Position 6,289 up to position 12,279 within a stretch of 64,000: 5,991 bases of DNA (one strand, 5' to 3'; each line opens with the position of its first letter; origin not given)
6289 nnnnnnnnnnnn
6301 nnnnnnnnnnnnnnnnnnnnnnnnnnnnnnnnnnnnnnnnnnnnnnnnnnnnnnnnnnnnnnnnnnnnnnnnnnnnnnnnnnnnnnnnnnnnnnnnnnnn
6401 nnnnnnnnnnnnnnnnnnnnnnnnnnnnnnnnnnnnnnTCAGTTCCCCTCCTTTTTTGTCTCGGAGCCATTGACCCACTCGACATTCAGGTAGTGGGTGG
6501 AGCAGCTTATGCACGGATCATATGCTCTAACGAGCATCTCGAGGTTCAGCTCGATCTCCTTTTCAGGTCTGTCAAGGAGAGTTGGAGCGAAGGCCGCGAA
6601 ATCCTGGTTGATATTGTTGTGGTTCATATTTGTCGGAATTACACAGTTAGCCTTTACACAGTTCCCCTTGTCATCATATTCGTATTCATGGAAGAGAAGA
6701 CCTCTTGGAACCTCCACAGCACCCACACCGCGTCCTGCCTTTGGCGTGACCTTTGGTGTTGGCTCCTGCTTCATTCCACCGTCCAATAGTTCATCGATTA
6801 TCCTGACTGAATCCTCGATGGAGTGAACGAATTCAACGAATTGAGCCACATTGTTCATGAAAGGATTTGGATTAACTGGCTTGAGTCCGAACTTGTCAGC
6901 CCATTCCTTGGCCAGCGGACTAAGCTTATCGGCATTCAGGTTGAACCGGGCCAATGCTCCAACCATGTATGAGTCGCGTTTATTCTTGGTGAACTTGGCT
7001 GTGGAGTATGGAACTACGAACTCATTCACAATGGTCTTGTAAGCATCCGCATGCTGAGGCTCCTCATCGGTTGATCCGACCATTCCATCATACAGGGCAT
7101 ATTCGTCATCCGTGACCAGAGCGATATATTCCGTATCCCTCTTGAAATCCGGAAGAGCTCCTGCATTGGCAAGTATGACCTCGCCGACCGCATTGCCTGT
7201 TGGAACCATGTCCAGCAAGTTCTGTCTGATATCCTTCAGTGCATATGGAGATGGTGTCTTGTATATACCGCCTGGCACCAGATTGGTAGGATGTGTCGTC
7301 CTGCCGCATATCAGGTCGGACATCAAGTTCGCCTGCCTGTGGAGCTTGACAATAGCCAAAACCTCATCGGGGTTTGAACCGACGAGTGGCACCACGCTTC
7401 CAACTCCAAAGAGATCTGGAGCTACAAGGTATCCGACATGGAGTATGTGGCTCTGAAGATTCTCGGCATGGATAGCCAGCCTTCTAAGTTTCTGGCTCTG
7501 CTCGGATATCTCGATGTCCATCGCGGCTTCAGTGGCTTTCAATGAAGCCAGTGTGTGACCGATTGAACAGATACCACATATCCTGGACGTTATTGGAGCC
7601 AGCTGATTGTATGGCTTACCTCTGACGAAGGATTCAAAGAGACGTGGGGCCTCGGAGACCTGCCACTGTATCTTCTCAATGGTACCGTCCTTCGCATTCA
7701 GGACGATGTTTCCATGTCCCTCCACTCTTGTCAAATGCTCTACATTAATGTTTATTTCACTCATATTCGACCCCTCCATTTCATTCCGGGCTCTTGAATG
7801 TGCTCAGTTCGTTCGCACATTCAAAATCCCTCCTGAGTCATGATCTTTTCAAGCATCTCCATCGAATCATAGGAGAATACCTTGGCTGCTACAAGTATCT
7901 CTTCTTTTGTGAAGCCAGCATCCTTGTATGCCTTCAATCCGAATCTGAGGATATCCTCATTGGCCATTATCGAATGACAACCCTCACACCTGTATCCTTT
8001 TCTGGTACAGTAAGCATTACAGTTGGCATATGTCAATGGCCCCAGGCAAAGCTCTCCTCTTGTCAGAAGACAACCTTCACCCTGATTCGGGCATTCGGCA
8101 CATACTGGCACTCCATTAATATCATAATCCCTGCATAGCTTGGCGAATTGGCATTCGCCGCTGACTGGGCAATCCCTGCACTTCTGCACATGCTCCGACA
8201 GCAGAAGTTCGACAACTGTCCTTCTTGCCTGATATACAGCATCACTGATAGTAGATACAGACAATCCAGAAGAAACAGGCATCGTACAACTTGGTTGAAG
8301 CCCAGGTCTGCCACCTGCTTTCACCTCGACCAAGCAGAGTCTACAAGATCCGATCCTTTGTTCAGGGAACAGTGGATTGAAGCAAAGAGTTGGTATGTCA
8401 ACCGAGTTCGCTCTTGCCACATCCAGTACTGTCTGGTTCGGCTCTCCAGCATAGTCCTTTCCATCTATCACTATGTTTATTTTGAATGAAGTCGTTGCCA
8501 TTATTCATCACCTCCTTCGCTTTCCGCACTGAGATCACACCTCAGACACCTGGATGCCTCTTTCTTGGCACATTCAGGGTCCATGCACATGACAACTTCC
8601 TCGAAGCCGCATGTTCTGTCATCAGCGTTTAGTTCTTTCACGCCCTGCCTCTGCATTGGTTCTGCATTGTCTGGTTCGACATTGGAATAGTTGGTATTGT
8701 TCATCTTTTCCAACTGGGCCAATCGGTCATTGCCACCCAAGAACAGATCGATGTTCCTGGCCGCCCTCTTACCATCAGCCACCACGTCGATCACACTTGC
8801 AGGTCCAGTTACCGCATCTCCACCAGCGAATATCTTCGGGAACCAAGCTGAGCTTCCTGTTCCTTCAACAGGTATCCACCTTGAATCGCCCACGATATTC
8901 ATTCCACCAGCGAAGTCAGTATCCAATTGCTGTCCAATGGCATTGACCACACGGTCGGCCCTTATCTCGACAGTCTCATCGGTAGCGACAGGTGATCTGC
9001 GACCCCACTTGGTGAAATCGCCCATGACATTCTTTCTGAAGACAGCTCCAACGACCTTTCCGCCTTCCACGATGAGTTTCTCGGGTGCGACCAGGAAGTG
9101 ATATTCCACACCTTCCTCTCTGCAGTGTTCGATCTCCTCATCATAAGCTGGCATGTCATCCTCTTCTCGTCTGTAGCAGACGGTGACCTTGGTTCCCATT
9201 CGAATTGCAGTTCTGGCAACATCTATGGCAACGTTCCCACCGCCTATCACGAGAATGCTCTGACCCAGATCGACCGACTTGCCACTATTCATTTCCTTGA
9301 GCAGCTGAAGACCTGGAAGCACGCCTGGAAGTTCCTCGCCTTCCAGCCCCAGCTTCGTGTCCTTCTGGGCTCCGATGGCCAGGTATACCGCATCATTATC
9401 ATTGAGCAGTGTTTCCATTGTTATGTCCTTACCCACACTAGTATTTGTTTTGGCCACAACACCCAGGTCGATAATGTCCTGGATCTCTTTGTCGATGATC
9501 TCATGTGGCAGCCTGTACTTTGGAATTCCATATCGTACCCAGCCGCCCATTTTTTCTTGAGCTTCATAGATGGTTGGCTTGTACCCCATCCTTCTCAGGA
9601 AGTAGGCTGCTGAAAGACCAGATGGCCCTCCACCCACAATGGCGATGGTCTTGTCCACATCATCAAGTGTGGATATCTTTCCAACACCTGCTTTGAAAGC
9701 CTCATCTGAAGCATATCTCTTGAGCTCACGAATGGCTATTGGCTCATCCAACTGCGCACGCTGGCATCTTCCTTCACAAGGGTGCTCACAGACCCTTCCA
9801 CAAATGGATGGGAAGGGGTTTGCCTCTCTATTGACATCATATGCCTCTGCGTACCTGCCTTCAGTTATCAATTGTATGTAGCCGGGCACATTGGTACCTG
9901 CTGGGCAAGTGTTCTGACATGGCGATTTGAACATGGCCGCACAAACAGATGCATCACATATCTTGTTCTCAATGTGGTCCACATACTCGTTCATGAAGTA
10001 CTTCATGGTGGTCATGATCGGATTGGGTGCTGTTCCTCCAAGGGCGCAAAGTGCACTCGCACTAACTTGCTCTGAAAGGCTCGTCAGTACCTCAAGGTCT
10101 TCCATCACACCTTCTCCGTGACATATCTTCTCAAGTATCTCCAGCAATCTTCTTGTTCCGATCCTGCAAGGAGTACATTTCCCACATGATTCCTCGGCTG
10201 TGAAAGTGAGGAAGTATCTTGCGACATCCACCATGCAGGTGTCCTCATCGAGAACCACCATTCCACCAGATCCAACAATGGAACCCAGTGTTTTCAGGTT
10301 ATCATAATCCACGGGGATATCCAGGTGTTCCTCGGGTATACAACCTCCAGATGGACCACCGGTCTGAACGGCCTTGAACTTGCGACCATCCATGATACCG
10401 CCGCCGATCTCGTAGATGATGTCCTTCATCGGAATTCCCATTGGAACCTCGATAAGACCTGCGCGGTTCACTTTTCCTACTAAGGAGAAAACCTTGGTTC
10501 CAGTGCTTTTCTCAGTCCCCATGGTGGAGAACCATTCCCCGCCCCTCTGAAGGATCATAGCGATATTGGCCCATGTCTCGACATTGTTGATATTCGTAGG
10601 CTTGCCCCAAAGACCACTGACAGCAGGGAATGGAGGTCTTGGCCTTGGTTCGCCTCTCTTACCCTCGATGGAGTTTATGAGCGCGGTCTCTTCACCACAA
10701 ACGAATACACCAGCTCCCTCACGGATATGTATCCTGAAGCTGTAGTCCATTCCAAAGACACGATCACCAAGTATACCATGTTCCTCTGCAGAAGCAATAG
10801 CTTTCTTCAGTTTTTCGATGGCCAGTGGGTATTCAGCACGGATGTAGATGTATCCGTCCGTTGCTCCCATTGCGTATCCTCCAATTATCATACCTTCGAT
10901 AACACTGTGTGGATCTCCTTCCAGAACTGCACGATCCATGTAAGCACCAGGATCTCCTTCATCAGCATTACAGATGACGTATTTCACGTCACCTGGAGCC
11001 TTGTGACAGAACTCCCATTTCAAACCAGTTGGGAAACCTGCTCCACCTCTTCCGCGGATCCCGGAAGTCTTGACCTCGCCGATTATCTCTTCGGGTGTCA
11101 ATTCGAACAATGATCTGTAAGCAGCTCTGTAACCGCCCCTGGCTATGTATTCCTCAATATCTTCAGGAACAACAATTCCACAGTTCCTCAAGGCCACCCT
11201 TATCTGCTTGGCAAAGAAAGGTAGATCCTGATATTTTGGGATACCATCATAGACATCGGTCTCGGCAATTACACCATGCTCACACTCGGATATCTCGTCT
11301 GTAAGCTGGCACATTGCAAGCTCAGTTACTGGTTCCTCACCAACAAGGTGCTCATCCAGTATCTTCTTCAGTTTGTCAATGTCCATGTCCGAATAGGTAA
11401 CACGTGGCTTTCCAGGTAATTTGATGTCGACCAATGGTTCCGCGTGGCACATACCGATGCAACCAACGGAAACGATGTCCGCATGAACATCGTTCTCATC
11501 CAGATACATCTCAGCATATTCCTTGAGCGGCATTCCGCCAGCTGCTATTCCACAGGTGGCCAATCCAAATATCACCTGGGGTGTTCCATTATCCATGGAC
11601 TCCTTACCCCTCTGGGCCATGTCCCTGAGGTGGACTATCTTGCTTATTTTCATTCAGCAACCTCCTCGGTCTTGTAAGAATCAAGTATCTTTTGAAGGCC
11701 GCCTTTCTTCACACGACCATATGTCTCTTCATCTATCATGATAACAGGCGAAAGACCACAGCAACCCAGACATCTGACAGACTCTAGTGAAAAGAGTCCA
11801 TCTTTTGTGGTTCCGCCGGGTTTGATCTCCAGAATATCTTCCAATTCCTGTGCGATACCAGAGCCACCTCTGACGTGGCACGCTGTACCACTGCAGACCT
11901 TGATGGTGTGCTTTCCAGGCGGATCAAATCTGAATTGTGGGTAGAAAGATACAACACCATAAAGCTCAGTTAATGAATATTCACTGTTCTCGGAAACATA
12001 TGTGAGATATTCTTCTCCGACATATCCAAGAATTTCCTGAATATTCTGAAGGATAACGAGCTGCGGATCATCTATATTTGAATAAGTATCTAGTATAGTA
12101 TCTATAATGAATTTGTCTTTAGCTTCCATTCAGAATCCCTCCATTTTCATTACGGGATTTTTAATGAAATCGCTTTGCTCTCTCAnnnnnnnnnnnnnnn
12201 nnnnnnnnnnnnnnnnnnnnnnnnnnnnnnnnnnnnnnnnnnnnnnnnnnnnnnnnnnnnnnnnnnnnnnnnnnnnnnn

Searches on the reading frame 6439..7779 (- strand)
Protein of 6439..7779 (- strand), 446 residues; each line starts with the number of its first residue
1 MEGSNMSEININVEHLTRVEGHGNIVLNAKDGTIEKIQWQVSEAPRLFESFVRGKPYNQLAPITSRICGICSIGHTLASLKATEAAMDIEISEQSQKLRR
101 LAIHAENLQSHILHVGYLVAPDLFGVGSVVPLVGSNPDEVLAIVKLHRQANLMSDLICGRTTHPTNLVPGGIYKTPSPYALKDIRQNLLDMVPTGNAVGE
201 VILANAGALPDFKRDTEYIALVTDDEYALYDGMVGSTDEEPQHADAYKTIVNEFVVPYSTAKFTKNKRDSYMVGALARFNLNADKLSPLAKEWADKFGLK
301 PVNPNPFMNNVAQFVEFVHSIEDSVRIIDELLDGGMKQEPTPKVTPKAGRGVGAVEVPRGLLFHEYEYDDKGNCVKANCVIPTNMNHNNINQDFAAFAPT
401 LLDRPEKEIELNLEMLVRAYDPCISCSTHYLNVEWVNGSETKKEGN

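Call 5: search_protein_families(library=pfam, proteins=[window:6439-7779:-], max_evalue=0.001)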
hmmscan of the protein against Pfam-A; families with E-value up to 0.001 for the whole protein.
window:6439-7779:- (446 aa): 1 family
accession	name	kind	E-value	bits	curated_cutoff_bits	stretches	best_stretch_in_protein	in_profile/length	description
PF00374.24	NiFeSe_Hases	-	1.7e-29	103.6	25.8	2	46-128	1-83/508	Nickel-dependent hydrogenase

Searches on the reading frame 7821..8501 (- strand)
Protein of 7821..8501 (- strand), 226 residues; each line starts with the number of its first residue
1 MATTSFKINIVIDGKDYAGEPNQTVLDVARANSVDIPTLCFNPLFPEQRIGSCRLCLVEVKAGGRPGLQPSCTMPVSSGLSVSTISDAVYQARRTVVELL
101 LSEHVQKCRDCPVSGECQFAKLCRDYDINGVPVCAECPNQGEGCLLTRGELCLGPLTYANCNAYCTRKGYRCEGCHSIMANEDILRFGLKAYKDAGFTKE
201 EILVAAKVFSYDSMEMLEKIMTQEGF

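Call 4: search_protein_families(library=pfam, proteins=[window:7821-8501:-], max_evalue=0.01)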
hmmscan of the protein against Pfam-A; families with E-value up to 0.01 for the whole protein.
window:7821-8501:- (226 aa): 3 families
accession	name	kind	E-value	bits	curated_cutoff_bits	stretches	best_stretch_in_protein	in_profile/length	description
PF13510.11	Fer2_4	-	8.2e-18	64.7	22.8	1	7-85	3-80/82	2Fe-2S iron-sulfur cluster binding domain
PF10588.14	NADH-G_4Fe-4S_3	-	6.4e-10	38.8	27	1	93-130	1-38/40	NADH-ubiquinone oxidoreductase-G iron-sulfur binding region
PF00111.32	Fer2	-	2.1e-06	28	21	1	15-63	6-50/77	2Fe-2S iron-sulfur cluster binding domain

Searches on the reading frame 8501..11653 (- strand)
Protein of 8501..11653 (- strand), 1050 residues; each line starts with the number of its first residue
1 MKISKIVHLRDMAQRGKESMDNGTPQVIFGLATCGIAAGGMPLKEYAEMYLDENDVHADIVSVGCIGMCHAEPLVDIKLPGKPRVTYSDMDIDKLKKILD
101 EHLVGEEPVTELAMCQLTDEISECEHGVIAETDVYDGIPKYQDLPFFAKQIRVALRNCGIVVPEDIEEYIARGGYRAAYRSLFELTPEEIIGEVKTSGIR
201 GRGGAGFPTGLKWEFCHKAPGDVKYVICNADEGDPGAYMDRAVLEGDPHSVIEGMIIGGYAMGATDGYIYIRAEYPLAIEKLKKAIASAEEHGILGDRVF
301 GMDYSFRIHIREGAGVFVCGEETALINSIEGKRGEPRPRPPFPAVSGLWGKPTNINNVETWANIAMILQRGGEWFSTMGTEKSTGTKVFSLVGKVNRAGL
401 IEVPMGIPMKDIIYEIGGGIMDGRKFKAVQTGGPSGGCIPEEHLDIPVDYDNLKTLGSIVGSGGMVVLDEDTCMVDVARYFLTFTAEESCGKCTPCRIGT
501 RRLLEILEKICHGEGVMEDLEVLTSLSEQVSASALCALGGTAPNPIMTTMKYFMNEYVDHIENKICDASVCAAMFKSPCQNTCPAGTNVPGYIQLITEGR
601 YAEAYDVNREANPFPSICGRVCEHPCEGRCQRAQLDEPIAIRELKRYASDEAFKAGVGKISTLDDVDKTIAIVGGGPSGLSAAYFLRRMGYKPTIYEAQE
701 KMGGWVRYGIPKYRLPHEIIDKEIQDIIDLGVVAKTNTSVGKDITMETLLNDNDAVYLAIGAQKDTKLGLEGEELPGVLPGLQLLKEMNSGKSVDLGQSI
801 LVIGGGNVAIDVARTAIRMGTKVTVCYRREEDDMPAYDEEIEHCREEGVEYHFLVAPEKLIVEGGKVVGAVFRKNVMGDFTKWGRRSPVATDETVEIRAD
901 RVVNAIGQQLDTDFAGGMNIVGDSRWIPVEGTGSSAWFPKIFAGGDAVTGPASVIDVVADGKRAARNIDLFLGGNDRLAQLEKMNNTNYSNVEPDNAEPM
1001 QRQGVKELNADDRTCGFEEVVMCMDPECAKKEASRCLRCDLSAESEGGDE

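Call 4: search_protein_families(library=pfam, proteins=[window:8501-11653:-], max_evalue=0.01)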
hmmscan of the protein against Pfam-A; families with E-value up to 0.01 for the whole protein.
window:8501-11653:- (1050 aa): 21 families
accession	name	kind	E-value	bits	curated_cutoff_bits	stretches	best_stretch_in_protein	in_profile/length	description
PF01512.22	Complex1_51K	-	2.1e-48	164.5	31.2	1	194-365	1-149/150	Nuo51 FMN-binding domain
PF10589.14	NADH_4Fe-4S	-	1.4e-31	108.7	23.5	1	476-560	1-85/85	NADH-ubiquinone oxidoreductase-F iron-sulfur binding region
PF07992.20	Pyr_redox_2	-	5.1e-25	88.9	26.1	1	669-955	2-285/291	Pyridine nucleotide-disulphide oxidoreductase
PF14691.11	Fer4_20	-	6.8e-24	84.3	25.8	1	562-655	15-111/113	Dihydroprymidine dehydrogenase domain II, 4Fe-4S cluster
PF00070.33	Pyr_redox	-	3.2e-14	53.6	22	2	800-868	2-75/82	Pyridine nucleotide-disulphide oxidoreductase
PF13738.12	Pyr_redox_3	-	2.5e-10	40.5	30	1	793-942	161-302/305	Pyridine nucleotide-disulphide oxidoreductase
PF13450.12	NAD_binding_8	-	1.2e-09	38.7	21.9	1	672-707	1-36/68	NAD(P)-binding Rossmann-like domain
PF01266.30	DAO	-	5e-07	30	27.9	1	670-703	2-35/353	FAD dependent oxidoreductase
PF10531.15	SLBB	-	8.8e-07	29.1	27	1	389-437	2-53/55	SLBB domain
PF01593.30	Amino_oxidase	-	9.6e-06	25.6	19.8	1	678-707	2-31/443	Flavin containing amine oxidoreductase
PF01262.27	AlaDh_PNT_C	-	1.4e-05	25.1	23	0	799-831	30-62/214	Alanine dehydrogenase/PNT, C-terminal domain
PF01946.23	Thi4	-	5.4e-05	23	26.2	1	666-709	16-60/235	Thi4 family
PF12831.13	FAD_oxidored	-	5.5e-05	23.1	27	0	670-705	2-37/416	FAD dependent oxidoreductase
PF00890.30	FAD_binding_2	-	6.8e-05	22.7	20.4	0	670-704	2-36/414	FAD binding domain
PF13478.12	XdhC_C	-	0.00024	22.1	29.7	0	801-836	2-41/125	XdhC Rossmann domain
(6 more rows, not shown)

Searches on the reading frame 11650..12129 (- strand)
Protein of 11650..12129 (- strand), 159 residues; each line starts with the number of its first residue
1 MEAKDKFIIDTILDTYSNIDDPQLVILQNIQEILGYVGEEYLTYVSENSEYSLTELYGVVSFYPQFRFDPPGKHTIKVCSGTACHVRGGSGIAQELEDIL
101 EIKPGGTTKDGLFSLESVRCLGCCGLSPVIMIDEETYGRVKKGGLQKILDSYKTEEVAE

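Call 4: search_protein_families(library=pfam, proteins=[window:11650-12129:-], max_evalue=0.01)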
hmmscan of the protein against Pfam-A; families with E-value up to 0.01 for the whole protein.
window:11650-12129:- (159 aa): 1 family
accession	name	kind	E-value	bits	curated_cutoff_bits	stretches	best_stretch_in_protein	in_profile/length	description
PF01257.25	2Fe-2S_thioredx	-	3.7e-43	147.3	24.8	1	9-153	1-145/145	Thioredoxin-like [2Fe-2S] ferredoxin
